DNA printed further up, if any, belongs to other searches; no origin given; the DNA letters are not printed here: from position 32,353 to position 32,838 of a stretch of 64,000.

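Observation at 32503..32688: Phage-encoded singlet histone (DUF1931/HBb-like histone fold)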

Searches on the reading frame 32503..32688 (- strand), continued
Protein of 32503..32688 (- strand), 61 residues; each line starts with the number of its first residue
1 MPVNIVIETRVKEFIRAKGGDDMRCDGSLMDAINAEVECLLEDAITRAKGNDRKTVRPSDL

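Call 78: fold_search(model_id=the predicted structure, library=viral)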
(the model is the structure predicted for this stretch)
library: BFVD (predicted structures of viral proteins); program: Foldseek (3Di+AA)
matches with E <= 10: 34; with E <= 0.001: 0
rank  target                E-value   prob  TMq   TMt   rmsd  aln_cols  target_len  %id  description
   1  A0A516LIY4            1.3e-02  1.00  0.84  0.38   1.2        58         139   21  (no name in the UniProt tables at hand)
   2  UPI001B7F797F         4.4e-02  0.99  0.62  0.40   2.8        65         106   25  (no name look-up for this kind of identifier)
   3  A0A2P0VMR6            4.4e-02  0.99  0.61  0.34   3.0        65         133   23  Putative TATA-box binding protein associated factor 12 superfamily protein [Tetraselmis virus 1]
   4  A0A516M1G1            5.1e-02  1.00  0.80  0.51   1.2        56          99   21  (no name in the UniProt tables at hand)
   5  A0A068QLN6            5.4e-02  0.99  0.58  0.31   2.9        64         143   25  Histone H2A-like protein [Armadillidium vulgare iridescent virus]
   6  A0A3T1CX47            6.7e-02  1.00  0.70  0.49   2.6        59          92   19  Histone H4 [Acanthamoeba castellanii medusavirus J1]
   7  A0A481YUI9            8.7e-02  0.98  0.61  0.38   2.8        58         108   19  Histone-like protein [Marseillevirus LCMAC102]
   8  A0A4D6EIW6            1.9e-01  0.95  0.59  0.14   2.7        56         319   16  Histone H2B domain containing protein [Pandoravirus celtis]
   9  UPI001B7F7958         2.3e-01  0.98  0.75  0.51   2.2        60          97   15  (no name look-up for this kind of identifier)
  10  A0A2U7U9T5            3.0e-01  0.91  0.59  0.22   2.7        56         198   16  Histone H2B domain containing protein [Pandoravirus quercus]
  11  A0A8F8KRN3            3.7e-01  0.84  0.57  0.35   3.1        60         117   20  Histone H4 [Clandestinovirus]
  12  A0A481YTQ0            4.2e-01  0.84  0.56  0.14   2.9        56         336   25  Histone 2A-domain-containing protein [Marseillevirus LCMAC102]
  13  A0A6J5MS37            7.8e-01  0.84  0.72  0.51   2.4        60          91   20  Uncharacterized protein [uncultured Caudovirales phage]
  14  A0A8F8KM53            8.3e-01  0.84  0.73  0.36   3.3        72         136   21  Histone H3 [Clandestinovirus]
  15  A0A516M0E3            1.2e+00  0.35  0.52  0.41   3.5        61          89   15  (no name in the UniProt tables at hand)
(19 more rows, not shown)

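Call 89: search_protein_families(library=pfam, alignment_id=A6, max_evalue=0.01)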
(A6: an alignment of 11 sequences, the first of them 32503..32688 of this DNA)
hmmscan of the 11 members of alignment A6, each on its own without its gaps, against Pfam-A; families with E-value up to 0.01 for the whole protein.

A. member 1, window:32503-32688:- (61 aa): 0 families

B. families by the number of members that match (of 11 scanned): 4 families
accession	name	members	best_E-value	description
PF00808.29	CBFD_NFYB_HMF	7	0.00046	Histone-like transcription factor (CBF/NF-Y) and archaeal histone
PF09123.17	DUF1931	5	0.0026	Domain of unknown function (DUF1931)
PF15825.10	FAM25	1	0.0035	FAM25 family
PF20436.4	LonB_AAA-LID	1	0.0086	Archaeal LonB, AAA+ ATPase LID domain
